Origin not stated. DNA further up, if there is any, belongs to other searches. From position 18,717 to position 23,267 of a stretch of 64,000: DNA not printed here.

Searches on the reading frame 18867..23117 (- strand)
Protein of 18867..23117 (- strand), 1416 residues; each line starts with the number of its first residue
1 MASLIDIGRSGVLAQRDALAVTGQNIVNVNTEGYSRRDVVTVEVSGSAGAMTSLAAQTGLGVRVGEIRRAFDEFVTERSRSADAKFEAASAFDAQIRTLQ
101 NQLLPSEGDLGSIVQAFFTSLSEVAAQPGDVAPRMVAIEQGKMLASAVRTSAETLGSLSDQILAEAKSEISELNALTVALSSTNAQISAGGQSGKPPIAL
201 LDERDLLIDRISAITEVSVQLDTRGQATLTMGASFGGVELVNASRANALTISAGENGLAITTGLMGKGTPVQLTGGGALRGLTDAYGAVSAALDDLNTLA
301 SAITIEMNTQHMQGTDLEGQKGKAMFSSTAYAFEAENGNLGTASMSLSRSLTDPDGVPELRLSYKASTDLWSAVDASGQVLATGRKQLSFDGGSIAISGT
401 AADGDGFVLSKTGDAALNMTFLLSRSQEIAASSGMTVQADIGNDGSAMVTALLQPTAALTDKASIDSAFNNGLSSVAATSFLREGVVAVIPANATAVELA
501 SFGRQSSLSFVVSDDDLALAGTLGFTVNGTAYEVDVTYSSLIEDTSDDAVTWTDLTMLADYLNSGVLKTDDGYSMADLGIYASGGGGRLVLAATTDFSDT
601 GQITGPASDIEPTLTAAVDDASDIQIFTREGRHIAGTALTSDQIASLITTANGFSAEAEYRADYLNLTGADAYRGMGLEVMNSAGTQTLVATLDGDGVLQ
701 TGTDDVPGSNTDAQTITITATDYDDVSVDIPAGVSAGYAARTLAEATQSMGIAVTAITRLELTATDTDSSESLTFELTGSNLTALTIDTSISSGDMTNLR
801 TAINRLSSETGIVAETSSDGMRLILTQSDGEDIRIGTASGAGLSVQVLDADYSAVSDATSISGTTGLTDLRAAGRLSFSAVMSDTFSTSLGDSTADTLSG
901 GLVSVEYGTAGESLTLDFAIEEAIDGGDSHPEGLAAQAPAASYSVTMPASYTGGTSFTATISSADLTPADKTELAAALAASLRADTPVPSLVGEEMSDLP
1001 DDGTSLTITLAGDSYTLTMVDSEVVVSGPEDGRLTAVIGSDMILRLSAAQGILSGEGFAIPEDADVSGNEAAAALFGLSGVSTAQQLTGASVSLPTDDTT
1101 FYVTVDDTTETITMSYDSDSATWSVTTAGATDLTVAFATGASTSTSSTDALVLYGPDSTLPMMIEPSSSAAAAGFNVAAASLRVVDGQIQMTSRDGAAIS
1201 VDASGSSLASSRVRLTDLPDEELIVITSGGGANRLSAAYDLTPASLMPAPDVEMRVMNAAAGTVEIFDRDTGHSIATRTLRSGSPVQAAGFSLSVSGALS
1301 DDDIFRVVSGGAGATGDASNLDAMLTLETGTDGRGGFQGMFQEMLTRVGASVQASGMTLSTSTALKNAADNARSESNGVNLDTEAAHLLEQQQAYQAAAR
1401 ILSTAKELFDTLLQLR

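Call 5: search_protein_families(library=pfam, proteins=[window:18867-23117:-], max_evalue=0.01)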
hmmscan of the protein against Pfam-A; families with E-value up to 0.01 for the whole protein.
window:18867-23117:- (1416 aa): 4 families
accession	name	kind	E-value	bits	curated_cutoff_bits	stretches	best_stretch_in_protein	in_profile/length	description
PF22638.1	FlgK_D1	-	8e-43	147.1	28.6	1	98-326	3-233/233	Flagellar hook-associated protein FlgK helical domain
PF06429.18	Flg_bbr_C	-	4.6e-09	36.1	23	1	1375-1415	6-46/46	Flagellar basal body rod FlgEFG protein C-terminal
PF00460.25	Flg_bb_rod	-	0.0003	21.1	20.7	1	5-34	1-30/31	Flagella basal body rod protein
PF07196.18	Flagellin_IN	-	0.0017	18.9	22.7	1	772-828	1-54/55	Flagellin hook IN motif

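Call 6: search_protein_families(library=ncbifam, proteins=[window:18867-23117:-], max_evalue=0.01)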
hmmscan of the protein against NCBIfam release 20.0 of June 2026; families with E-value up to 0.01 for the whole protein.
window:18867-23117:- (1416 aa): 9 families
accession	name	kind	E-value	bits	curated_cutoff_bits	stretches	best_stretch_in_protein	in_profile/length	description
TIGR02492.1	flgK_ends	equivalog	5.5e-71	240.1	170.75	2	3-337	1-332/437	flagellar hook-associated protein FlgK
NF004238.1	PRK05682.1-1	equivalog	1e-08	34.9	400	2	7-74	5-70/414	flagellar hook protein FlgE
NF004241.1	PRK05682.1-5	equivalog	4.3e-06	26.1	469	1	9-46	9-51/446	flagellar hook protein FlgE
TIGR01395.1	FlgC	equivalog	1.9e-05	24.9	102.1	0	1376-1415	96-135/137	flagellar basal body rod protein FlgC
TIGR01396.1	FlgB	equivalog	4.3e-05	23.7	59.05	0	1353-1404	70-121/131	flagellar basal body rod protein FlgB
TIGR02488.1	flgG_G_neg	equivalog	0.00014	21.4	252.75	0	7-66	4-74/259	flagellar basal-body rod protein FlgG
NF009275.1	PRK12632.1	equivalog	0.0019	18.5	170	0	5-44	8-47/130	flagellar basal body rod protein FlgC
TIGR02490.1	flgF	equivalog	0.0021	17.6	178.5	0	8-55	4-51/218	flagellar basal-body rod protein FlgF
NF004654.1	PRK06004.1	equivalog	0.0027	18.7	142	0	1344-1402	55-113/126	flagellar basal body rod protein FlgB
